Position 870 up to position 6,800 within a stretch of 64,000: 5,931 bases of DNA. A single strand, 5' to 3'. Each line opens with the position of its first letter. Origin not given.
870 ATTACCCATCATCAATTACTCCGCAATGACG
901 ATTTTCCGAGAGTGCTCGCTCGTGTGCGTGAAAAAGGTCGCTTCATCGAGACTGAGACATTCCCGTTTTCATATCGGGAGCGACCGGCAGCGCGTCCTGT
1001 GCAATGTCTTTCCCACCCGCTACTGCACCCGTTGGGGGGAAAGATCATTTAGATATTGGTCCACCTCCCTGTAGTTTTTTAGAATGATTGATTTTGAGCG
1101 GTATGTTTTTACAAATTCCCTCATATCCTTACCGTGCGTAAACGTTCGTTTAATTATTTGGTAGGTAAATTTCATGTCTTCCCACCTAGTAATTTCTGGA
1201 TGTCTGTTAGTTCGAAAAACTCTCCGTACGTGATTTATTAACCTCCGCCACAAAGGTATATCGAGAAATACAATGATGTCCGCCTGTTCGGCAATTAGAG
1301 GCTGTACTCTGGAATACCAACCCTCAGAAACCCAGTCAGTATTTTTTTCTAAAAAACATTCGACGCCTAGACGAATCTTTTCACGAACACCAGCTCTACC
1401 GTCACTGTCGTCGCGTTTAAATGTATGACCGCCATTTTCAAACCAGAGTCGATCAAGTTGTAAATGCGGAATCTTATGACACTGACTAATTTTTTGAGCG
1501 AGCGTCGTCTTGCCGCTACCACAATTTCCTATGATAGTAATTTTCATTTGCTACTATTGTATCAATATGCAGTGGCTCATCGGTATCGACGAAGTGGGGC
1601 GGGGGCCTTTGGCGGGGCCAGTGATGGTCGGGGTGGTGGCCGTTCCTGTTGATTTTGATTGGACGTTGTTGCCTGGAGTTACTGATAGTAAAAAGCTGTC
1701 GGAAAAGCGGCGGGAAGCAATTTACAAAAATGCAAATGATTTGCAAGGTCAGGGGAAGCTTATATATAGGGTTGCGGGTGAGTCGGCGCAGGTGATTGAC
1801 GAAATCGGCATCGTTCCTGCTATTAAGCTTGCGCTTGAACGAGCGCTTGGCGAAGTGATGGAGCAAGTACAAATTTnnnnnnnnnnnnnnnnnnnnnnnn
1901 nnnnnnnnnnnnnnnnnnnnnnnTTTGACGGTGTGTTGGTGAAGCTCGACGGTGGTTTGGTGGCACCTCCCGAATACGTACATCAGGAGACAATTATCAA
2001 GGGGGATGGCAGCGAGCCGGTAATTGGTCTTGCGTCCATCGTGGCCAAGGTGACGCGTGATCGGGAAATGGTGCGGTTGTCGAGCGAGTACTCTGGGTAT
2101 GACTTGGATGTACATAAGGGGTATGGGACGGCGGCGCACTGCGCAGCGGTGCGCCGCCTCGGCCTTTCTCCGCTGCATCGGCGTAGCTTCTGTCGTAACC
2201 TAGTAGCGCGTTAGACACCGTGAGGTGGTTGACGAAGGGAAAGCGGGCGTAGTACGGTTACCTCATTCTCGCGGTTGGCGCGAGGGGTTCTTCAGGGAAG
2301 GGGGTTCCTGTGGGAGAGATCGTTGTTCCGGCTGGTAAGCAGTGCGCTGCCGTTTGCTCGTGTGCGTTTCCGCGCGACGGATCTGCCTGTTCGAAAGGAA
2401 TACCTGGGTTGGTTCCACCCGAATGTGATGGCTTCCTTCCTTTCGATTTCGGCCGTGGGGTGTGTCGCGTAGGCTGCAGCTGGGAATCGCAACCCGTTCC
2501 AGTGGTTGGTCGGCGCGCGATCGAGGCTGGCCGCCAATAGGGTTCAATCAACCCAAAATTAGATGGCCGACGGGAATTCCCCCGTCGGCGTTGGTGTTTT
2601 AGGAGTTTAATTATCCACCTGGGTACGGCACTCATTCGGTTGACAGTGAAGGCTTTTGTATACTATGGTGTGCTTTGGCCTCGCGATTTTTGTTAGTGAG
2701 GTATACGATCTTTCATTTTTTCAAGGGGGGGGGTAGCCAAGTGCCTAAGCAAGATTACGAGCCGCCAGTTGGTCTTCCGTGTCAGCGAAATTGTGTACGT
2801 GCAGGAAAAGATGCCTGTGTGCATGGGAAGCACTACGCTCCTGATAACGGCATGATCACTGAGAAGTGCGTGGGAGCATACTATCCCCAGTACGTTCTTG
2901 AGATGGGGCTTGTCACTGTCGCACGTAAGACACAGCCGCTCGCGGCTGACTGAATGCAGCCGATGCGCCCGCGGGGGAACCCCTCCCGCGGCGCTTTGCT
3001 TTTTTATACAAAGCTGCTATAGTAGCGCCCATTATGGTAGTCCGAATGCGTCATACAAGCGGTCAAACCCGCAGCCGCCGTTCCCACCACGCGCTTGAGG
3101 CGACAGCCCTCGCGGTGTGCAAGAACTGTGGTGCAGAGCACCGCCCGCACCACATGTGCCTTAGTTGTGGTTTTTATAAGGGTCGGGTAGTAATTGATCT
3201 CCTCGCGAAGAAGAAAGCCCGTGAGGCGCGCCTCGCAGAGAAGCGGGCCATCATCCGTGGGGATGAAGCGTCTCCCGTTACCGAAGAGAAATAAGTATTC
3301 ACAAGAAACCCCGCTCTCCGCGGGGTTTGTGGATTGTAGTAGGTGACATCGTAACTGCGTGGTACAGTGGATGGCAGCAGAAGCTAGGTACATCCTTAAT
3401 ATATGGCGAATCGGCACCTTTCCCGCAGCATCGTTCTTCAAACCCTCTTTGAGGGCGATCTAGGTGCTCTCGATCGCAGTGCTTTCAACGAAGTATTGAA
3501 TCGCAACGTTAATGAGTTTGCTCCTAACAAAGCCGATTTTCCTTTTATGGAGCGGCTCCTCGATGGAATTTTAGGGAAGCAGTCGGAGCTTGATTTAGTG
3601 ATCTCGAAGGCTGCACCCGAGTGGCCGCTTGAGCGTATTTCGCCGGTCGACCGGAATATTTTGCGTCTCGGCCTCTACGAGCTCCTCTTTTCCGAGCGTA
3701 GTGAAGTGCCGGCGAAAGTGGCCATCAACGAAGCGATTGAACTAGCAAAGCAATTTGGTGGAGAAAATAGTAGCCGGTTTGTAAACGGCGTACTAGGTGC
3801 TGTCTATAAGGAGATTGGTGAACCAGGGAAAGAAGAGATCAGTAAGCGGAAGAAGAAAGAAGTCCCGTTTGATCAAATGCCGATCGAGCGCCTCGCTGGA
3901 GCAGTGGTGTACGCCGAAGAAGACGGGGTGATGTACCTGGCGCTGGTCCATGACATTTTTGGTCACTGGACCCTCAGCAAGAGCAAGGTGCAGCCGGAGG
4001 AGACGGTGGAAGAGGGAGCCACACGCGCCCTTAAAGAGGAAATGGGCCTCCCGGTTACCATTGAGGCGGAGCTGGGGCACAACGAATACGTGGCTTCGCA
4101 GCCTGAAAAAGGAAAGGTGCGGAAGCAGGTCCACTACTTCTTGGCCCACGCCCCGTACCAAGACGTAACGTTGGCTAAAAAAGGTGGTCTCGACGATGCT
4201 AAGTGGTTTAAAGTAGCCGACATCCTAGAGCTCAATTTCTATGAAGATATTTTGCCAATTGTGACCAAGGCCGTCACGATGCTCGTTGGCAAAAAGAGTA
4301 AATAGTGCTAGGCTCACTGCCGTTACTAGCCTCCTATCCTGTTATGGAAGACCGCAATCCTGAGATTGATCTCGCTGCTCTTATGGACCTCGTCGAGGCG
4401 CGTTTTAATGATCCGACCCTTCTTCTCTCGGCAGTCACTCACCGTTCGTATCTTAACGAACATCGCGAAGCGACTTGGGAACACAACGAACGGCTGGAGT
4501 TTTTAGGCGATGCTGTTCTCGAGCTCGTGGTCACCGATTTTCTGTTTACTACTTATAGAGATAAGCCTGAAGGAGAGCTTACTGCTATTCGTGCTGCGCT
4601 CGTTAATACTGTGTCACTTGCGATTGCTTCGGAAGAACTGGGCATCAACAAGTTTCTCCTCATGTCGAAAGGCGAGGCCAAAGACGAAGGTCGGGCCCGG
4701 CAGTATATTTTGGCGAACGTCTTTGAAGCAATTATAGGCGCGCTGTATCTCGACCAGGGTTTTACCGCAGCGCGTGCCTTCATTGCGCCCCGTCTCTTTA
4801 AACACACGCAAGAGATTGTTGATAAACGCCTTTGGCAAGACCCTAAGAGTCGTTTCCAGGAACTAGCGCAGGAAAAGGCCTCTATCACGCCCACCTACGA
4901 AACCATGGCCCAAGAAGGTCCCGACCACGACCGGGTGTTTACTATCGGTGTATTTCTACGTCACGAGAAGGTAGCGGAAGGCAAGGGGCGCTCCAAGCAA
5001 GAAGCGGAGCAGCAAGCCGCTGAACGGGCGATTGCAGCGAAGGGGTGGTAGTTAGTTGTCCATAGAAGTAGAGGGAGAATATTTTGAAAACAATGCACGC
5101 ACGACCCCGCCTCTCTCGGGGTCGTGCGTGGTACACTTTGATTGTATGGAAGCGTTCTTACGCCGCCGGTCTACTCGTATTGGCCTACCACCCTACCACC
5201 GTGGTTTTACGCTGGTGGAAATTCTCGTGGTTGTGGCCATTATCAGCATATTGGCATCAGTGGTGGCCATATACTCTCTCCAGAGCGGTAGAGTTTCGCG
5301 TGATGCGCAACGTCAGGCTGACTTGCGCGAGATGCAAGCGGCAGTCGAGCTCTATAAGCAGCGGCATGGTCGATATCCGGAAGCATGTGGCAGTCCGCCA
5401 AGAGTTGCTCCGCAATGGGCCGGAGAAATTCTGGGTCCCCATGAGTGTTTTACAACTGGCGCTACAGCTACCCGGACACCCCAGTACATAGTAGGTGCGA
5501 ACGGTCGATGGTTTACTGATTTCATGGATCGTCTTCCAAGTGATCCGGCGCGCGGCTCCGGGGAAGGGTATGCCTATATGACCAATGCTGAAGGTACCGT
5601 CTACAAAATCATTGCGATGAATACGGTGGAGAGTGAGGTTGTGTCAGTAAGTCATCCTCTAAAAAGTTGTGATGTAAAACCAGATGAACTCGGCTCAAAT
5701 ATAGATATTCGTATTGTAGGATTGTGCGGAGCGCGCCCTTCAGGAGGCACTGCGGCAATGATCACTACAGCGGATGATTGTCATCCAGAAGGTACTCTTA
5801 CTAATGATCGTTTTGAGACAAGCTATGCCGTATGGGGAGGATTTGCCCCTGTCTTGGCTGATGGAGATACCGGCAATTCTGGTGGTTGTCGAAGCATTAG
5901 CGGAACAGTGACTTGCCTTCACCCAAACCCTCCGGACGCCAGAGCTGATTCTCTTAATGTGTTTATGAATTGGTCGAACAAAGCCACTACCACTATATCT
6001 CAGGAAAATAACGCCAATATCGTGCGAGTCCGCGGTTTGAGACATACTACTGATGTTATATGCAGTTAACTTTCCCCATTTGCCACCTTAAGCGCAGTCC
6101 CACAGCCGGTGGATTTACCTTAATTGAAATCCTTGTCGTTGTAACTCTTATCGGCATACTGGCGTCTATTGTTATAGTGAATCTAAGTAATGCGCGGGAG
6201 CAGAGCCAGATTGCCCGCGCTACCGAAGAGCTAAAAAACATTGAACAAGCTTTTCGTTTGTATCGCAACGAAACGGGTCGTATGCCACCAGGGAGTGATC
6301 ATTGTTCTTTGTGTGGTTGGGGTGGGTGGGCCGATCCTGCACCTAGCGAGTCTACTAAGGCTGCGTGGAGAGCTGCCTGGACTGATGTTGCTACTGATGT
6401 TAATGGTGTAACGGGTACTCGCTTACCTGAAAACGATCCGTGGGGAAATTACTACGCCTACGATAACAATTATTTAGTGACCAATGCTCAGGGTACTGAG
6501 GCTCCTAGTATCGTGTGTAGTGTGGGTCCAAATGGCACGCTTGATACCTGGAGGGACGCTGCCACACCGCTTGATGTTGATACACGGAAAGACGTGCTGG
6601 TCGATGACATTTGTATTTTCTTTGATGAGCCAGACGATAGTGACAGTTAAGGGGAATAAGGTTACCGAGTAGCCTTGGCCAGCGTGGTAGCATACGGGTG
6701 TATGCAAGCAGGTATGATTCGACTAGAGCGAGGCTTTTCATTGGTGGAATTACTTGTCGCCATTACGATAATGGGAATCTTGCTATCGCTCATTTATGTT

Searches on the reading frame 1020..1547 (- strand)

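Call 44: search_protein_families(library=pfam, proteins=[window:1020-1547:-], max_evalue=0.001)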
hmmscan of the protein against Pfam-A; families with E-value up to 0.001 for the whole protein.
window:1020-1547:- (175 aa): 1 family
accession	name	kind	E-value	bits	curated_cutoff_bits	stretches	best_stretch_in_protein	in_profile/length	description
PF13238.12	AAA_18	-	0.00077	20.4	29.4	0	3-50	1-48/128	AAA domain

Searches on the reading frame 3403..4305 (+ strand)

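Call 44: search_protein_families(library=pfam, proteins=[window:3403-4305:+], max_evalue=0.001)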
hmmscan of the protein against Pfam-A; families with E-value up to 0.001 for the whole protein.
window:3403-4305:+ (300 aa): 2 families
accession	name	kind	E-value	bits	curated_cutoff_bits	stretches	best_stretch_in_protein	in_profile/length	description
PF01029.23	NusB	-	8.4e-35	120.5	23.1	1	7-136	3-133/133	NusB family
PF00293.34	NUDIX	-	2.9e-12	47.2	21.1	1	165-282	6-126/134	NUDIX domain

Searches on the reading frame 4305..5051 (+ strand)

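Call 44: search_protein_families(library=pfam, proteins=[window:4305-5051:+], max_evalue=0.001)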
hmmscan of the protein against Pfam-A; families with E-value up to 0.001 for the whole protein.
window:4305-5051:+ (248 aa): 4 families
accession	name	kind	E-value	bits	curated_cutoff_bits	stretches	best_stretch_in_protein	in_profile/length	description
PF14622.11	Ribonucleas_3_3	-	4.2e-38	130.9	35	1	36-166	1-126/128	Ribonuclease-III-like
PF00636.31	Ribonuclease_3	-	9.7e-27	94.2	27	1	62-152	1-102/102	Ribonuclease III domain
PF00035.32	dsrm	-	3.2e-17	63.3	23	1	180-244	1-64/66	Double-stranded RNA binding motif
PF22935.1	RM44_endonuclase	-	4.8e-10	40.1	27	1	32-147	15-139/139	Large ribosomal subunit protein mL44, endonuclease domain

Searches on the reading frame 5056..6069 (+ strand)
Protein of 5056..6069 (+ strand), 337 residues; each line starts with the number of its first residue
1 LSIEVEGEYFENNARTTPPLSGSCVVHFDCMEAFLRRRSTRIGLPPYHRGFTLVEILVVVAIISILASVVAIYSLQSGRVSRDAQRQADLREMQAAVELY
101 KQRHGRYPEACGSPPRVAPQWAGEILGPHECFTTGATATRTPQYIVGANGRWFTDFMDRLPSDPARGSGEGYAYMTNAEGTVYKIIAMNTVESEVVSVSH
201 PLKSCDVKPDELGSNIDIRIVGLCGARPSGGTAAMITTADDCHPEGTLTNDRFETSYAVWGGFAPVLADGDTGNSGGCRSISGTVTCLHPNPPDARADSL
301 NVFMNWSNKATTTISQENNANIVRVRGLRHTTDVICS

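Call 44: search_protein_families(library=pfam, proteins=[window:5056-6069:+], max_evalue=0.001)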
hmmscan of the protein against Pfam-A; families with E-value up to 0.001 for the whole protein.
window:5056-6069:+ (337 aa): 1 family
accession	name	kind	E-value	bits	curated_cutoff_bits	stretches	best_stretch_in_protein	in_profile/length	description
PF07963.17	N_methyl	-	1.8e-08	34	21.2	1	48-70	4-26/27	Prokaryotic N-terminal methylation motif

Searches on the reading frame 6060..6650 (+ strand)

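Call 44: search_protein_families(library=pfam, proteins=[window:6060-6650:+], max_evalue=0.001)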
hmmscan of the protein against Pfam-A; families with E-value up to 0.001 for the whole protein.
window:6060-6650:+ (196 aa): 2 families
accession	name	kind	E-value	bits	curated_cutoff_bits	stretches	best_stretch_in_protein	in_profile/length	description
PF08334.16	T2SSG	-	1.4e-05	25.5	21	0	43-77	3-37/108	Type II secretion system (T2SS), protein G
PF07963.17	N_methyl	-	7.5e-05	22.6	21.2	1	17-38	5-26/27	Prokaryotic N-terminal methylation motif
